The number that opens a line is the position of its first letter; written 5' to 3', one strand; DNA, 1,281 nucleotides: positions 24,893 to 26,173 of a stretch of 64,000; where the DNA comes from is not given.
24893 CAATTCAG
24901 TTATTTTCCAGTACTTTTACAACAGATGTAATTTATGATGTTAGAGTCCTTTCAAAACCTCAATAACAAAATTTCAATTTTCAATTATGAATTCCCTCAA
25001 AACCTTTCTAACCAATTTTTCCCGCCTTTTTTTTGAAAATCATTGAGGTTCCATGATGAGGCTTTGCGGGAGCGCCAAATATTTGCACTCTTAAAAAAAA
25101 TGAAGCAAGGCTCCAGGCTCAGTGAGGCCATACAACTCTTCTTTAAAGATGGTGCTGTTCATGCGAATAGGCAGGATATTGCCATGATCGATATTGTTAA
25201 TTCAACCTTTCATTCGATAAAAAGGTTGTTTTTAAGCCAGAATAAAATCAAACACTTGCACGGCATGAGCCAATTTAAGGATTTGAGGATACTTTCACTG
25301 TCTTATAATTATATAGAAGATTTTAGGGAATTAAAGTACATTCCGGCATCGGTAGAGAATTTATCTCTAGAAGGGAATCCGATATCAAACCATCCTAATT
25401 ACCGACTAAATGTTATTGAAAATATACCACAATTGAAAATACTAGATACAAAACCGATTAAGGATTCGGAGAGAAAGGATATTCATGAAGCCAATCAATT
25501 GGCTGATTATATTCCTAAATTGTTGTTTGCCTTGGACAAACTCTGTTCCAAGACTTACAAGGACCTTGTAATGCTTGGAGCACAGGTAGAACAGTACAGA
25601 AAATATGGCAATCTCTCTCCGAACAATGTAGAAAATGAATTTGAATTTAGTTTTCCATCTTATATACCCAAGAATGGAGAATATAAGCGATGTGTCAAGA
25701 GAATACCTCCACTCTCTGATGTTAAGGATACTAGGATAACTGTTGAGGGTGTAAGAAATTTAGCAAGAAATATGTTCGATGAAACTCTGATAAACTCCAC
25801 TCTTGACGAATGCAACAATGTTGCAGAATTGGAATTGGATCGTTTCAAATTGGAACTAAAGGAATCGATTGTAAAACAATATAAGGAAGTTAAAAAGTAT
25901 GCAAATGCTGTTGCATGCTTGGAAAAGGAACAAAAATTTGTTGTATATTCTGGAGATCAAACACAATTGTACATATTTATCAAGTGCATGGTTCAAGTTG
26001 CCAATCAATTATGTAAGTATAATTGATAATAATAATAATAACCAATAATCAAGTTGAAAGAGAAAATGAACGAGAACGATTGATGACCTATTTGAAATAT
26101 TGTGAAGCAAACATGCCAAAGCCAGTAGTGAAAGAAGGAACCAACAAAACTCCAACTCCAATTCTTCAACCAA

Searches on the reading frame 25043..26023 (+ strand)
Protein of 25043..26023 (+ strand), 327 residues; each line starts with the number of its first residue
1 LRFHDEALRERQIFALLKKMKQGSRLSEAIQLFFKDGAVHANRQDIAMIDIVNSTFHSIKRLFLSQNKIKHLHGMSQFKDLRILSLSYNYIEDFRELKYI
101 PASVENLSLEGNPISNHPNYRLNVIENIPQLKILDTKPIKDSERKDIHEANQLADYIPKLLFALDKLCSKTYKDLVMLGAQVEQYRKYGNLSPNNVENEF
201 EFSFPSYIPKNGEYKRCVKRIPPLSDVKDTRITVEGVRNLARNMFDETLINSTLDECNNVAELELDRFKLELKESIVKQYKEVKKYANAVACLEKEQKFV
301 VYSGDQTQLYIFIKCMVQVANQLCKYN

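Call 86: search_protein_families(library=pfam, proteins=[window:25043-26023:+], max_evalue=0.001)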
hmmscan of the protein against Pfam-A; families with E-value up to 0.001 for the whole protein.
window:25043-26023:+ (327 aa): 5 families
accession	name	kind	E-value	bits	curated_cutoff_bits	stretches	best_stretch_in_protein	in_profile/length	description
PF14580.12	LRR_9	-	2e-10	40.9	30.5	1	56-149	63-160/175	Leucine-rich repeat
PF12799.13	LRR_4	-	2e-06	28.3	27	1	58-98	2-43/44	Leucine Rich repeats (2 copies)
PF24048.1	LRR_NXF1-5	-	8.8e-06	25.8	30.5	1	46-135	43-141/142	NXF1/2/3/5 leucine-rich repeat domain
PF13855.12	LRR_8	-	3.9e-05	23.8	27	1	56-91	24-61/61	Leucine rich repeat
PF23211.1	LRR_LRWD1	-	0.00034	20.8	28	1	57-137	42-120/190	Leucine-rich repeat and WD repeat-containing protein 1, LRR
